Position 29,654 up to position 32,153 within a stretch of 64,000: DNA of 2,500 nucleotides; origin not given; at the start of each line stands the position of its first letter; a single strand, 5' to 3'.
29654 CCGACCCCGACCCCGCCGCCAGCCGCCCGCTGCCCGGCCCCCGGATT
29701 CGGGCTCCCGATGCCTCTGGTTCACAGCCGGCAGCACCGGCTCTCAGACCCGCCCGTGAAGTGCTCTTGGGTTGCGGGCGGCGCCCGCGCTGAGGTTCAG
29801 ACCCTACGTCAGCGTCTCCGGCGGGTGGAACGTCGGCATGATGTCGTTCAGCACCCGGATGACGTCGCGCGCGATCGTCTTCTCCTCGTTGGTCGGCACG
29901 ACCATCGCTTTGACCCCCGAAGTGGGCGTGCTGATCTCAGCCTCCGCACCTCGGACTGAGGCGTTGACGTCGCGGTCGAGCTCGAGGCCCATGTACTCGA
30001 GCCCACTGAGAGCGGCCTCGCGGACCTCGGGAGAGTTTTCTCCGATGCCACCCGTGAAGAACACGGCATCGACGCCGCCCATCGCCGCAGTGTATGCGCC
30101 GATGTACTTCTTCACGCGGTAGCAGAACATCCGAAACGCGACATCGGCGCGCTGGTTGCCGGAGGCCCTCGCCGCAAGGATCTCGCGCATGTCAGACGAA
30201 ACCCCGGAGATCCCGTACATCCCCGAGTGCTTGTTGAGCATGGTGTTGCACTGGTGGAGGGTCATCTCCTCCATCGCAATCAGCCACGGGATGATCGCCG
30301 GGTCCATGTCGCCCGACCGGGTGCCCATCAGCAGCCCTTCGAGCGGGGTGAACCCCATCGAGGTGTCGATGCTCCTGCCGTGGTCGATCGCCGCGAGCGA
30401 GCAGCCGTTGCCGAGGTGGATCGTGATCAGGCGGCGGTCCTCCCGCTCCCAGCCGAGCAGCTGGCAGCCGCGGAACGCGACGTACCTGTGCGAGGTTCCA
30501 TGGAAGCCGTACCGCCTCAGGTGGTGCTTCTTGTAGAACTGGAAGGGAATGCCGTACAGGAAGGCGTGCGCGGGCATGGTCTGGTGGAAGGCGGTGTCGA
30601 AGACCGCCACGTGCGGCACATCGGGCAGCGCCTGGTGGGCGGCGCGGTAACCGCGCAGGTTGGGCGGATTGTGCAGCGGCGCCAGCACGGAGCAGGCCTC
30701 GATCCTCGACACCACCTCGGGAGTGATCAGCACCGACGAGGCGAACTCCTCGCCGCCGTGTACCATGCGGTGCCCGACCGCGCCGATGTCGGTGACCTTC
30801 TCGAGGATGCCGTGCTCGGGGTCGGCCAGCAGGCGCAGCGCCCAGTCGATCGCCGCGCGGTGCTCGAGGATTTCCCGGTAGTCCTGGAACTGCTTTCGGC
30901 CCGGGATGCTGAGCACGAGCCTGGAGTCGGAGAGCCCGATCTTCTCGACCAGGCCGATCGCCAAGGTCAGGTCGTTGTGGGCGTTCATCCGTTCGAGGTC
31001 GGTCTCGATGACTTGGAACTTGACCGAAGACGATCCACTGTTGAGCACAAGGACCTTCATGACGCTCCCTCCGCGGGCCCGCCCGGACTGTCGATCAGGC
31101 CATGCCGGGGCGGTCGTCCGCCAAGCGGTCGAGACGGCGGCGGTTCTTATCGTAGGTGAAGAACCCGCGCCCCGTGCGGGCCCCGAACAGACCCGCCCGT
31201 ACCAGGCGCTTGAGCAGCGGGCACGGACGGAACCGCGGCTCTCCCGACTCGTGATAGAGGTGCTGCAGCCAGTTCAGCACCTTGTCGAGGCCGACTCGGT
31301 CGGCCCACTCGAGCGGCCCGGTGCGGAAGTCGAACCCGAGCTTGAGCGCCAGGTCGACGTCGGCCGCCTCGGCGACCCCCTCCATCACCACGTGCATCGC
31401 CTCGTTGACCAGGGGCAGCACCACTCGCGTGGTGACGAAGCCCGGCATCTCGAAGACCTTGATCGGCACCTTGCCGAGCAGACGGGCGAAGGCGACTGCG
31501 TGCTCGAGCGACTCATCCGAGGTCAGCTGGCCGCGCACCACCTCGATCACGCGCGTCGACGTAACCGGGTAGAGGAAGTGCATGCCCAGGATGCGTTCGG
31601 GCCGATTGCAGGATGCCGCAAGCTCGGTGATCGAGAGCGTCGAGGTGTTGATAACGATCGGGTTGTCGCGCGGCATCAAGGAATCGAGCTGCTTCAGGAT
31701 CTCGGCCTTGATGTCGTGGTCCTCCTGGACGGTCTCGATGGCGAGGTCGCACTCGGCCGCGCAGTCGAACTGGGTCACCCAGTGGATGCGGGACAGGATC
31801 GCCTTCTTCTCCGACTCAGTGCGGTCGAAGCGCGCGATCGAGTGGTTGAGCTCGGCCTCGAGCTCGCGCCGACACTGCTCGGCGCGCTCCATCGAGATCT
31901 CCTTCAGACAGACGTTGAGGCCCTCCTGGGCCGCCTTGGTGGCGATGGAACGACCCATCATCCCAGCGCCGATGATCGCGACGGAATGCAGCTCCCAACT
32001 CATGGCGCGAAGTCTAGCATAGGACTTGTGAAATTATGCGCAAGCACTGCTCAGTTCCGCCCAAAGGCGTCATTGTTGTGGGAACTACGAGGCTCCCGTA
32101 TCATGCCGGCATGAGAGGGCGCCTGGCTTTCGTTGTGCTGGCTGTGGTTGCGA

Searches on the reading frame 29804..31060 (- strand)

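Call 5: search_protein_families(library=pfam, proteins=[window:29804-31060:-], max_evalue=0.001)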
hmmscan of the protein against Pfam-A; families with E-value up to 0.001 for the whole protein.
window:29804-31060:- (418 aa): 1 family
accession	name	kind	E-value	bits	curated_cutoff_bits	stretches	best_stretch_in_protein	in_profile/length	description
PF00871.23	Acetate_kinase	-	8.3e-149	495.9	22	1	2-398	1-392/392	Acetokinase family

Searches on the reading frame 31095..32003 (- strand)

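Call 25: search_protein_families(library=pfam, proteins=[window:31095-32003:-], max_evalue=0.01)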
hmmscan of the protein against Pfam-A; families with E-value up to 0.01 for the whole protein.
window:31095-32003:- (302 aa): 8 families
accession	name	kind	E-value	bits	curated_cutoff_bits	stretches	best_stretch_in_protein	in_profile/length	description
PF02737.24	3HCDH_N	-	8.7e-49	166.3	22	1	7-183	1-177/180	3-hydroxyacyl-CoA dehydrogenase, NAD binding domain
PF00725.27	3HCDH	-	4.6e-29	101.2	22.1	1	188-284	1-97/97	3-hydroxyacyl-CoA dehydrogenase, C-terminal domain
PF03446.21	NAD_binding_2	-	1.8e-07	31.7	21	1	8-127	2-99/161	NAD binding domain of 6-phosphogluconate dehydrogenase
PF03807.23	F420_oxidored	-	1e-05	26.5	21.6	1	8-59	2-51/94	NADP oxidoreductase coenzyme F420-dependent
PF01266.30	DAO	-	0.00057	20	27.9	1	8-33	2-27/353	FAD dependent oxidoreductase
PF01488.26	Shikimate_DH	-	0.0068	16.9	24.3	0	6-51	13-59/138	Shikimate / quinate 5-dehydrogenase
PF01262.27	AlaDh_PNT_C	-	0.0073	16.2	23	0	7-62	30-79/214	Alanine dehydrogenase/PNT, C-terminal domain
PF00106.31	adh_short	-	0.0093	15.9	26.6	0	8-62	3-59/195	short chain dehydrogenase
